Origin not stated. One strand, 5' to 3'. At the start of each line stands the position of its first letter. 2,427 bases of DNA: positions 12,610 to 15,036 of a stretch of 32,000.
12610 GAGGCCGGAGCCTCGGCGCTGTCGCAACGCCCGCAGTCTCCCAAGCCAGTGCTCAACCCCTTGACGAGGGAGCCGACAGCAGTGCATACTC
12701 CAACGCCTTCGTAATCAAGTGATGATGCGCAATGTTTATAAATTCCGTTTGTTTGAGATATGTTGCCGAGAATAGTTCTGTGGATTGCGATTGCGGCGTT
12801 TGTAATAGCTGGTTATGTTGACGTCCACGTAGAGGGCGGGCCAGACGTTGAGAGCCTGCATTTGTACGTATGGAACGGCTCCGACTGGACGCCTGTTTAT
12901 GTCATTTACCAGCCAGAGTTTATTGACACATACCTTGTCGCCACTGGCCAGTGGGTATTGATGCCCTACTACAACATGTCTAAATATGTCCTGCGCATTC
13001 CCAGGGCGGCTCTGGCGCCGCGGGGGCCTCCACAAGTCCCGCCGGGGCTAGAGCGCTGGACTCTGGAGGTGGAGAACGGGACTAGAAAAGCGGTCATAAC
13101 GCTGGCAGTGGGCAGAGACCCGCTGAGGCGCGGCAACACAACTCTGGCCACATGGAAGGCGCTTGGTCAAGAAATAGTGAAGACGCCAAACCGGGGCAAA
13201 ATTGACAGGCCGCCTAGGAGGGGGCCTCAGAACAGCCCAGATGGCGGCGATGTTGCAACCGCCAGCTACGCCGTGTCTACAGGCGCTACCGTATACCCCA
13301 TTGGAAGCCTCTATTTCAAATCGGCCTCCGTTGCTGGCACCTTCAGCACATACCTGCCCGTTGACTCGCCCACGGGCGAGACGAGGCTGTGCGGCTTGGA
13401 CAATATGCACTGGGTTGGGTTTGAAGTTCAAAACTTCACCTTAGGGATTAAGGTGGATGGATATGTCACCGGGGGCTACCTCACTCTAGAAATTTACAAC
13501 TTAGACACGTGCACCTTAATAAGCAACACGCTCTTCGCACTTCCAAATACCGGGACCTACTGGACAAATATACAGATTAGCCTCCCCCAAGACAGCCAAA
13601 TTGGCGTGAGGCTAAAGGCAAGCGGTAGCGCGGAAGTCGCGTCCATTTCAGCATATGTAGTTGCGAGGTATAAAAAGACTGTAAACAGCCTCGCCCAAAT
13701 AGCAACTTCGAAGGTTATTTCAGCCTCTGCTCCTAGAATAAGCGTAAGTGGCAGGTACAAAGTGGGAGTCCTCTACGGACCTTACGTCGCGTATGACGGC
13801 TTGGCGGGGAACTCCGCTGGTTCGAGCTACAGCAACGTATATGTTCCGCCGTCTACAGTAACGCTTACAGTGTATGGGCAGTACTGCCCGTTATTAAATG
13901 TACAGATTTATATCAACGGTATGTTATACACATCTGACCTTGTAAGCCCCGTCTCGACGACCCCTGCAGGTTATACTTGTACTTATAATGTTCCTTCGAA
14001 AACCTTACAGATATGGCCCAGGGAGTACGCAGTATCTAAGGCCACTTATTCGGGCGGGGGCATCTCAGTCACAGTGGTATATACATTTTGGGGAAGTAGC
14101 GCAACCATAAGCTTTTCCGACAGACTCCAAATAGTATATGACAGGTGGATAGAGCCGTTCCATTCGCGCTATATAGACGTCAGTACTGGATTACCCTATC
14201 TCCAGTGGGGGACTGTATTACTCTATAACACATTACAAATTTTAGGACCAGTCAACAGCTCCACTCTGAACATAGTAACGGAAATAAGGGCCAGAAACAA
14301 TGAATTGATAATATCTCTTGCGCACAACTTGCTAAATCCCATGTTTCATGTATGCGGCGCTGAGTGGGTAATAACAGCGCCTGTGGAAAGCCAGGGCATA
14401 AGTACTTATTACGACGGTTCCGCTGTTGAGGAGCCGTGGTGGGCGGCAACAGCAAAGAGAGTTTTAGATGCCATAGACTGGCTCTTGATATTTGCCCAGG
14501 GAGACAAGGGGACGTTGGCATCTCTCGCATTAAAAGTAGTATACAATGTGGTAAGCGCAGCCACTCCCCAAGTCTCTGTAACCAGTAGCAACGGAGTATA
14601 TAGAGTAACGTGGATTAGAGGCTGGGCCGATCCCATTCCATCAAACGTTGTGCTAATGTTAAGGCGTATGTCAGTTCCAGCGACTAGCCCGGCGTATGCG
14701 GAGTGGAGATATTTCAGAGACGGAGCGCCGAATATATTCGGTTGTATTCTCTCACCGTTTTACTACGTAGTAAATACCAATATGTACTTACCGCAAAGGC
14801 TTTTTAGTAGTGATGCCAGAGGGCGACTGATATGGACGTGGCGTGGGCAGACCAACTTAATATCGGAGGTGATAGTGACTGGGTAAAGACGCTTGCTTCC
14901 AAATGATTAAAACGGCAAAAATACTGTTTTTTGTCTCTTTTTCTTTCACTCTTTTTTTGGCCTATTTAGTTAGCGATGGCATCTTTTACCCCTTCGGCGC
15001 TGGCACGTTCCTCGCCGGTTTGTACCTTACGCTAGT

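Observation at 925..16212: Array of four (plus one decayed) paralogous two-gene modules: a large secreted sequon-rich protein followed by a small polytopic membrane protein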

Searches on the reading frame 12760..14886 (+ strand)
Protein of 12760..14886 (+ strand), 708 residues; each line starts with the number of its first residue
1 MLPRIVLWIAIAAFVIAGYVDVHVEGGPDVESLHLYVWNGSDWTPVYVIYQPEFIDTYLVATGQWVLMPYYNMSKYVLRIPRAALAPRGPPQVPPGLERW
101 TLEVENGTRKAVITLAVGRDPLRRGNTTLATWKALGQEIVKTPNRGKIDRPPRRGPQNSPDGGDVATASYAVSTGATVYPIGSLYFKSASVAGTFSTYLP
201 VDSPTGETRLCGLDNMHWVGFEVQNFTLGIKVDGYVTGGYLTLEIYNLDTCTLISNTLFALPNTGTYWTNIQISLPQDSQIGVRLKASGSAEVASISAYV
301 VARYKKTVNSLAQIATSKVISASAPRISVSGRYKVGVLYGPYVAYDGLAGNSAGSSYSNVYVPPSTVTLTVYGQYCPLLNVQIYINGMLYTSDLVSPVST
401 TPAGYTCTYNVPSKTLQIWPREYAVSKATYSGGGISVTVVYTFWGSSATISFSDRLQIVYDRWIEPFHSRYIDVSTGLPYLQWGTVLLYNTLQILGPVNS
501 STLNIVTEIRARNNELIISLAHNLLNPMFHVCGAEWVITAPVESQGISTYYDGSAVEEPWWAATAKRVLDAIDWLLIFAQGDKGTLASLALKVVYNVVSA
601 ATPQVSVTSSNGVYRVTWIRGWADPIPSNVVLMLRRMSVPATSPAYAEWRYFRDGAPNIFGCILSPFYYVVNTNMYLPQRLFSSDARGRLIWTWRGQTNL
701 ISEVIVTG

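Call 5: search_protein_families(library=pfam, proteins=[window:12760-14886:+], max_evalue=1)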
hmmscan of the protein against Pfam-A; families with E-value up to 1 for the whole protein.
window:12760-14886:+ (708 aa): 1 family
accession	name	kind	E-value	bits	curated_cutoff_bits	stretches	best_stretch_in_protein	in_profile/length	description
PF18573.7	BclA_C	-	0.29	11.4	38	1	248-321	28-102/128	BclA C-terminal domain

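Call 6: search_protein_families(library=ncbifam, proteins=[window:12760-14886:+], max_evalue=1)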
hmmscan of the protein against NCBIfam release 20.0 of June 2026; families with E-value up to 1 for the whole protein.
window:12760-14886:+ (708 aa): 0 families

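Call 7: find_encoding_contigs(protein=window:12760-14886:+, flank=10000, max_places=6)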
Protein window:12760-14886:+ (708 aa): no gene with exactly this product is on record in the collection.

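Call 8: find_homologous_proteins(query=window:12760-14886:+, max_evalue=0.001)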
Query window:12760-14886:+ (708 aa): 120 proteins with E <= 0.001 among 8000 candidates.
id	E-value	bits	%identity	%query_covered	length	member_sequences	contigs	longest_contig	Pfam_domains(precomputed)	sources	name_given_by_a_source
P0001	0.0e+0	1610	100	100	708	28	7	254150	-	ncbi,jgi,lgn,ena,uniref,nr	ncbi:hypothetical protein [Pyrobaculum aerophilum]|uniref:P. aerophilum family 66 protein n=1 Tax=Py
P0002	0.0e+0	1162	71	98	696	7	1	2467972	-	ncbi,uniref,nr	ncbi:hypothetical protein P186_2470 [Pyrobaculum ferrireducens]|uniref:Uncharacterized protein n=1 T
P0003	0.0e+0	1136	69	100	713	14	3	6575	-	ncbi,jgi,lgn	ncbi:MAG: hypothetical protein QW259_07130 [Pyrobaculum sp.]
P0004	7.8e-262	889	57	100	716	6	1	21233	-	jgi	-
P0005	3.4e-253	860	56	99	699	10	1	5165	-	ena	-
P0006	7.7e-253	859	55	98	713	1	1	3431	-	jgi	jgi:hypothetical protein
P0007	1.1e-251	855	56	98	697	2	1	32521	-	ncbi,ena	-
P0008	3.0e-251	854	56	100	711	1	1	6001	-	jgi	jgi:hypothetical protein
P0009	7.6e-251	853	55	96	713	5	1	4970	-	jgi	jgi:hypothetical protein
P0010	9.3e-251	852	56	100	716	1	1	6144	-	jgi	jgi:hypothetical protein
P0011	1.8e-246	838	55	100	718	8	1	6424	-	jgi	-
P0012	1.1e-244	832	54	100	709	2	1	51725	-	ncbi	-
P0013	9.4e-239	813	54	99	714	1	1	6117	-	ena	-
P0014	2.0e-238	811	55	98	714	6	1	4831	-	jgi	-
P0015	2.7e-238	811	53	100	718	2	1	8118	-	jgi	-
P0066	2.4e-215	735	49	99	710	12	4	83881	-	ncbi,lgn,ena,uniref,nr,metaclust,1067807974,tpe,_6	ncbi:hypothetical protein [Pyrobaculum aerophilum]|uniref:P. aerophilum family 66 protein n=1 Tax=Py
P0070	5.2e-214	731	51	96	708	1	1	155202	-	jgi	jgi:hypothetical protein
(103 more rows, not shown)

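Call 13: find_related_loci(query=A1, collection=genome_contigs, flank=10000)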
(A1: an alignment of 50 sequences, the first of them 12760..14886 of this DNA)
Query A1 (708 aa) in genome_contigs; peptide patterns used: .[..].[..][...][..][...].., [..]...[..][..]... (x = any residue, [..] = any of these).
24 stretches matched a pattern; 3 encode a relative of the query (tblastn E <= 1e-3); 3 distinct loci.
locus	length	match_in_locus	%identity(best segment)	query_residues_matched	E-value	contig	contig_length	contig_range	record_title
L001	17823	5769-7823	56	1-697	0e+0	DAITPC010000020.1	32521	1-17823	MAG TPA_asm: Pyrobaculum sp. isolate CTOTU25734 NODE_60_length_32521_cov_160.025781, whole genome shotgun sequence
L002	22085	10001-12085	45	11-698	2e-163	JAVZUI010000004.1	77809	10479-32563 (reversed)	MAG: Pyrobaculum sp. isolate DRTY-8_201808_bins_12 DRTY-8_201808_bins_12_scaffold_4, whole genome shotgun sequence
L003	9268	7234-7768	59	18-203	3e-43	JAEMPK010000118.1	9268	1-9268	MAG: Pyrobaculum sp. isolate 2016_B02_str_C_12 c_000000000394, whole genome shotgun sequence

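Call 29: predict_structure(alignment_id=A1)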
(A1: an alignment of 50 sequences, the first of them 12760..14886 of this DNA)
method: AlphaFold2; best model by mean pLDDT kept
length: 708 residues; sequences in the alignment: 50
mean_pLDDT: 84.0   pTM: 0.82
mean pLDDT of the five models: 84.0, 83.4, 79.9, 73.2, 72.1
residues with pLDDT >= 90: 297; 70-90: 330; 50-70: 45; < 50: 36
segments of 3 or more residues with pLDDT < 50: 1-4, 9-16, 152-170, 498-500
pLDDT, mean of each block of 10 residues (from residue 1): 49 55 89 90 92 93 88 92 80 88 85 90 86 91 86 39 38 83 90 95 86 93 93 92 95 94 92 88 96 93 91 89 85 92 81 79 94 90 93 93 91 89 84 83 91 90 88 90 87 72 83 89 84 92 84 78 76 70 63 74 87 91 86 81 71 88 88 84 83 77 53
secondary structure, 60 per line:
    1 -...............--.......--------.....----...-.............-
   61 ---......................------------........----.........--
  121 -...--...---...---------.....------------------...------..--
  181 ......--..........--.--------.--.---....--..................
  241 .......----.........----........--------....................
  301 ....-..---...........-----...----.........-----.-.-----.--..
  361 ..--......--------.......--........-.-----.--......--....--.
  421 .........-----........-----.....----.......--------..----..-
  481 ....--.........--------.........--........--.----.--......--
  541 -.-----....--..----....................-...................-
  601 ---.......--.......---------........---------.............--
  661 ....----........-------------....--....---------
elements in order (helices of 4 or more, strands of 3 or more residues): H2-16 E19-25 E34-38 E43-45 E47-59 E64-81 H82-85 E98-105 E110-118 E122-124 E127-129 E133-135 E145-149 E181-186 E189-198 E217-220 E223-247 E252-260 E265-272 E281-304 E314-321 E327-329 E334-342 E359-362 E365-370 E379-385 E388-395 E406-411 E414-417 H420-429 E435-442 E448-452 E457-463 H481-484 E487-495 E504-512 E515-522 E533-538 E548-551 H560-579 H581-599 E604-610 E613-619 E629-636 E646-658 E661-664 E669-676 E690-693 E696-699

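Call 33: fold_search(model_id=the predicted structure, library=pdb)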
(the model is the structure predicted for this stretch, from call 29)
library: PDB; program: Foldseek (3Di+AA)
matches with E <= 10: 1375; with E <= 0.001: 22
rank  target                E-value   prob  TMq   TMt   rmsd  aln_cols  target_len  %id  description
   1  3prx_B                3.5e-05  0.72  0.09  0.06  24.7       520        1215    8  Structure of Complement C5 in Complex with CVF and SSL7 (released 2011-01-19)
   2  5x7o_A                6.4e-05  0.35  0.10  0.07  21.5       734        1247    9  Crystal structure of Paenibacillus sp. 598K alpha-1,6-glucosyltransferase (released 2017-07-26)
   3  7vrn_I                1.0e-04  0.94  0.12  0.20  21.3       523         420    9  Structure of infectious bursal disease virus Gt strain (released 2022-03-30)
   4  9eva_D                2.7e-04  0.44  0.09  0.11  23.6       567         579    7  3DFlex refinement of the CryoEM structure of DeCLIC nanodisc with 10mM calcium (released 2025-04-09)
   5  2df7_G                2.7e-04  0.33  0.10  0.14  22.6       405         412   10  Crystal structure of infectious bursal disease virus VP2 subviral particle (released 2006-06-27)
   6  6za2_B                3.4e-04  0.91  0.15  0.10  21.9       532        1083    8  Crystal structure of dimeric latent PorU from Porphyromonas gingivalis (released 2021-09-29)
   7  2df7_B                5.1e-04  0.25  0.10  0.13  21.2       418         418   10  Crystal structure of infectious bursal disease virus VP2 subviral particle (released 2006-06-27)
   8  6za2_A                5.4e-04  0.91  0.15  0.11  21.1       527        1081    8  Crystal structure of dimeric latent PorU from Porphyromonas gingivalis (released 2021-09-29)
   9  7vrn_L                5.7e-04  0.85  0.13  0.21  24.1       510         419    8  Structure of infectious bursal disease virus Gt strain (released 2022-03-30)
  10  2gsy_A                6.3e-04  0.57  0.11  0.16  23.1       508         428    8  The 2.6A structure of Infectious Bursal Virus Derived T=1 Particles (released 2006-07-18)
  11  7y63_A                6.6e-04  0.57  0.09  0.10  17.4       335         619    8  ApoSIDT2-pH7.4 (released 2023-06-21)
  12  2df7_N                6.6e-04  0.47  0.12  0.17  18.8       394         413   10  Crystal structure of infectious bursal disease virus VP2 subviral particle (released 2006-06-27)
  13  7vrn_A                6.9e-04  0.57  0.11  0.17  23.0       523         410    7  Structure of infectious bursal disease virus Gt strain (released 2022-03-30)
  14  7vrn_B                7.7e-04  0.35  0.10  0.14  19.9       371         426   10  Structure of infectious bursal disease virus Gt strain (released 2022-03-30)
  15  6v4s_A                7.7e-04  0.30  0.09  0.11  21.8       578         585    7  A Closed pore conformation of a Pentameic ligand-gated ion channel with additional N-terminal domain (released 2020-06-03)
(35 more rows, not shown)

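Call 37: fold_search(model_id=the predicted structure, library=viral)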
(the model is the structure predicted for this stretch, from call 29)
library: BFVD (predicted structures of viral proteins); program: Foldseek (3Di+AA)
matches with E <= 10: 1593; with E <= 0.001: 93
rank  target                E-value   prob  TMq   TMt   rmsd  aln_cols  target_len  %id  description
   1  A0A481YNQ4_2          8.9e-07  0.93  0.14  0.10  29.4       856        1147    8  Collagen triple helix repeat protein [Pithovirus LCDPAC02]
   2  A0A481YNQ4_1          1.3e-06  0.84  0.12  0.09  30.2       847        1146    8  Collagen triple helix repeat protein [Pithovirus LCDPAC02]
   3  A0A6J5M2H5            2.0e-06  1.00  0.12  0.17  30.9       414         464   11  Uncharacterized protein [uncultured Caudovirales phage]
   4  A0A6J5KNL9            2.9e-06  0.87  0.14  0.11  29.7       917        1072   11  Uncharacterized protein [uncultured Caudovirales phage]
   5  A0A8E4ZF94            4.7e-06  1.00  0.12  0.22  18.8       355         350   12  Uncharacterized protein [Olleya phage Harreka_1]
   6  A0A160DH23            6.4e-06  1.00  0.14  0.19  31.1       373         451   10  Minor tail protein [Gordonia phage Orchid]
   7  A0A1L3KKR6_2          1.0e-05  0.84  0.12  0.08  29.0       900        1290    8  (no name in the UniProt tables at hand)
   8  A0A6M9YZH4            1.1e-05  0.20  0.07  0.05  30.2      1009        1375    8  (no name in the UniProt tables at hand)
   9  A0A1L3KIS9            1.4e-05  0.99  0.14  0.22  22.0       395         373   13  (no name in the UniProt tables at hand)
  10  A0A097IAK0            1.5e-05  0.82  0.14  0.09  24.8       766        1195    7  Polyprotein [Motherwort yellow mottle virus]
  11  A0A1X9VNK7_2          1.6e-05  0.93  0.15  0.14  24.9       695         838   10  Uncharacterized protein [Mimivirus AB-566-O17]
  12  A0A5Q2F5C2            1.9e-05  1.00  0.14  0.16  15.4       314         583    8  Minor tail protein [Gordonia phage Sixama]
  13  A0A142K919            2.0e-05  1.00  0.14  0.28  17.0       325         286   11  Minor tail protein [Gordonia phage Yvonnetastic]
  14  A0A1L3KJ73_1          2.2e-05  0.80  0.11  0.08  26.5       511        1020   11  (no name in the UniProt tables at hand)
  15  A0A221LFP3            2.8e-05  0.99  0.13  0.23  25.0       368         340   12  Capsid protein [Barns Ness serrated wrack noda-like virus 2]
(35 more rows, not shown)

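Call 38: find_encoding_contigs(protein=P0066, flank=10000, max_places=3)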
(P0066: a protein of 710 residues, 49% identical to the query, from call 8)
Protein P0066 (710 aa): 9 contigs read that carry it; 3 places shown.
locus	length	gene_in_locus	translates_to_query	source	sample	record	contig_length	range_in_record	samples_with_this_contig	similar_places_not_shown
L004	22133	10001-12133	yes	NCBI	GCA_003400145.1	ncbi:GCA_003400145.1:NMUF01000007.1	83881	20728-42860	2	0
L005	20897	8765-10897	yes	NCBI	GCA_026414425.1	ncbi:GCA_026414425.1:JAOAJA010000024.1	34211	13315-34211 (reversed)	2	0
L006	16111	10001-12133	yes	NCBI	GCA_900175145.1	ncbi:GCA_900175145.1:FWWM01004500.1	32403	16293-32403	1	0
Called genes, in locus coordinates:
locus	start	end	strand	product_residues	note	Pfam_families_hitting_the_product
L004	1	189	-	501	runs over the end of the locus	PF00171:Aldedh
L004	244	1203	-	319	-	PF00261:Tropomyosin (weak), PF04108:ATG17_like (weak), PF08702:Fib_alpha (weak), PF09755:DUF2046 (weak), PF13166:AAA_13, PF24161:CCDC39, PF19220:Rod_CreS, PF23649:FKBP15, +35 more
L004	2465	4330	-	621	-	PF01558:POR, PF01855:POR_N, PF02780:Transketolase_C (weak), PF17147:PFOR_II (weak)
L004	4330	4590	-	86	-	-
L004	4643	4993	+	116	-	PF13806:Rieske_2, PF00355:Rieske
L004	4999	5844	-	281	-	PF00581:Rhodanese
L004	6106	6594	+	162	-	PF00578:AhpC-TSA, PF08534:Redoxin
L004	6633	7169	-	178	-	-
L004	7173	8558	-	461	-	PF05694:SBP56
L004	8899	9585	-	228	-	PF10107:Endonuc_Holl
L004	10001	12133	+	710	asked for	-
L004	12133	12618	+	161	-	-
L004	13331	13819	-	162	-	PF05942:PaREP1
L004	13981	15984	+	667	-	PF03190:Thioredox_DsbH, PF13098:Thioredoxin_2, PF13899:Thioredoxin_7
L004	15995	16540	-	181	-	PF05942:PaREP1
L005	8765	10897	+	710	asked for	-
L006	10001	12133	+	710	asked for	-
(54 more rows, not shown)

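Call 40: find_encoding_contigs(protein=P0002, flank=10000, max_places=2)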
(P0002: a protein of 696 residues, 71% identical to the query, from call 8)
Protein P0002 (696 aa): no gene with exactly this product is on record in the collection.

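Call 44: find_related_loci(query=A1, collection=metagenome_contigs, flank=6000)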
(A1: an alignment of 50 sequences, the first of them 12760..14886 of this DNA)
Query A1 (708 aa) in metagenome_contigs; peptide patterns used: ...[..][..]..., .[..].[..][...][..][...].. (x = any residue, [..] = any of these).
194 stretches matched a pattern; 97 encode a relative of the query (tblastn E <= 1e-3); the best 80 are kept; 80 distinct loci.
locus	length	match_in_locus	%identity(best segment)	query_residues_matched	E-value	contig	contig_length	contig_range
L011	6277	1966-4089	99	1-708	0e+0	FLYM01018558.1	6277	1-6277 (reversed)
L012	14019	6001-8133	69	1-705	0e+0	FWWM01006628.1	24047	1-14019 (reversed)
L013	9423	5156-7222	56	1-698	0e+0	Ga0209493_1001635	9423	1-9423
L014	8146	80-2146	56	1-698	0e+0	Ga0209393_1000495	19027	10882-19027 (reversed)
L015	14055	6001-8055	56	1-697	0e+0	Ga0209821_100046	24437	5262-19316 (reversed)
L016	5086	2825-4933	55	2-705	0e+0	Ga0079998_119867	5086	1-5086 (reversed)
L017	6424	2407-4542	55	2-708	0e+0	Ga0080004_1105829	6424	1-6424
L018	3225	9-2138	55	1-708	0e+0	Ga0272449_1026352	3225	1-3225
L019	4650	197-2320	55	2-708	0e+0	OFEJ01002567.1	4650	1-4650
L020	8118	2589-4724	53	2-708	0e+0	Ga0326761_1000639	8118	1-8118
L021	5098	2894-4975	55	18-708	0e+0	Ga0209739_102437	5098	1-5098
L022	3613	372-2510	55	2-708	0e+0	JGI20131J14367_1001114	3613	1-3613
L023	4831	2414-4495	55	18-708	0e+0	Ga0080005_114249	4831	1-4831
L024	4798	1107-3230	54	2-708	0e+0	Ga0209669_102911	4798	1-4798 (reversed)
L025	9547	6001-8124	54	2-708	0e+0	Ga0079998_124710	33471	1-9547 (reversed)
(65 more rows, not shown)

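Call 45: find_related_loci(query=A1, collection=viral_contigs, flank=10000)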
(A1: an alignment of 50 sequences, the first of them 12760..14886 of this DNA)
Query A1 (708 aa) in viral_contigs; peptide patterns used: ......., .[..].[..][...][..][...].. (x = any residue, [..] = any of these).
6 stretches matched a pattern, but none encodes a relative of the query by tblastn (E <= 1e-3).

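Call 55: search_solved_structures(query=A1, max_evalue=10)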
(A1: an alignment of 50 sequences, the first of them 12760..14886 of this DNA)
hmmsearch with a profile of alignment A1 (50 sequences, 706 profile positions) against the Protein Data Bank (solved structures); distinct sequences matched with E-value up to 10: 3.
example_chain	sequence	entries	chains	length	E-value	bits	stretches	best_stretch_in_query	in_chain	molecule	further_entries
4v4n_BT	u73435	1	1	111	1.7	9.9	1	29-60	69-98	30S ribosomal protein S19P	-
6sw9_T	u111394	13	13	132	2.2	9.5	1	29-60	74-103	30S ribosomal protein S19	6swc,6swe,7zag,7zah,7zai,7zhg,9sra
4v6u_AT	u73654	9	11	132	2.3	9.5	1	29-60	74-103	30S ribosomal protein S19P | 30S ribosomal protein S19 | 30S ribosomal protein uS19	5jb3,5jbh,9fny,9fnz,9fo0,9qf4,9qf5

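Call 58: search_protein_families(library=phrogs, proteins=[window:12760-14886:+], max_evalue=0.1)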
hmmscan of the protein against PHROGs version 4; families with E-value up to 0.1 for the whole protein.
window:12760-14886:+ (708 aa): 0 families

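Call 59: search_protein_families(library=padloc, proteins=[window:12760-14886:+], max_evalue=0.1)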
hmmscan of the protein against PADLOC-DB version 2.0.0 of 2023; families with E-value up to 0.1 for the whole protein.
window:12760-14886:+ (708 aa): 0 families

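Call 81: find_encoding_contigs(protein=P0070, flank=8000, max_places=1)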
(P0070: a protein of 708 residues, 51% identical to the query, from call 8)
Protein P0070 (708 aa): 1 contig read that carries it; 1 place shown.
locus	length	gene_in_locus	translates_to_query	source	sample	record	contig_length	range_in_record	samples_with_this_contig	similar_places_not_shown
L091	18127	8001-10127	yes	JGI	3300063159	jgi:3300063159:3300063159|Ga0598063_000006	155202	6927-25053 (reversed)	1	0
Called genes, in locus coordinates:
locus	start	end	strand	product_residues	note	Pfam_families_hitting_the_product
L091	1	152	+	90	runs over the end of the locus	-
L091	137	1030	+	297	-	PF01368:DHH, PF02272:DHHA1 (weak)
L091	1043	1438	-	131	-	-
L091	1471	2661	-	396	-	-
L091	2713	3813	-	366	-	-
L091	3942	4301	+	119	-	-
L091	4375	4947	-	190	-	-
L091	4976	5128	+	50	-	-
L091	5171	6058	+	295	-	-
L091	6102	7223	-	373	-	PF13353:Fer4_12, PF04055:Radical_SAM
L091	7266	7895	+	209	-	PF01636:APH (faint), PF06293:Kdo, PF01163:RIO1, PF00069:Pkinase (weak), PF03109:ABC1 (weak)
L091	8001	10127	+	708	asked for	-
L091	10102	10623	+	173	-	-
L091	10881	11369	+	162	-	-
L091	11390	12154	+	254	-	PF01135:PCMT (weak), PF08704:GCD14, PF13847:Methyltransf_31 (weak)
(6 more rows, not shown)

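Call 90: search_dna_similar(query=window:12760-14886:+, collection=phages, mode=protein, max_evalue=0.01, max_rows=10)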
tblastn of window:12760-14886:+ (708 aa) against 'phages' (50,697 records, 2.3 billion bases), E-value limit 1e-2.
No match.
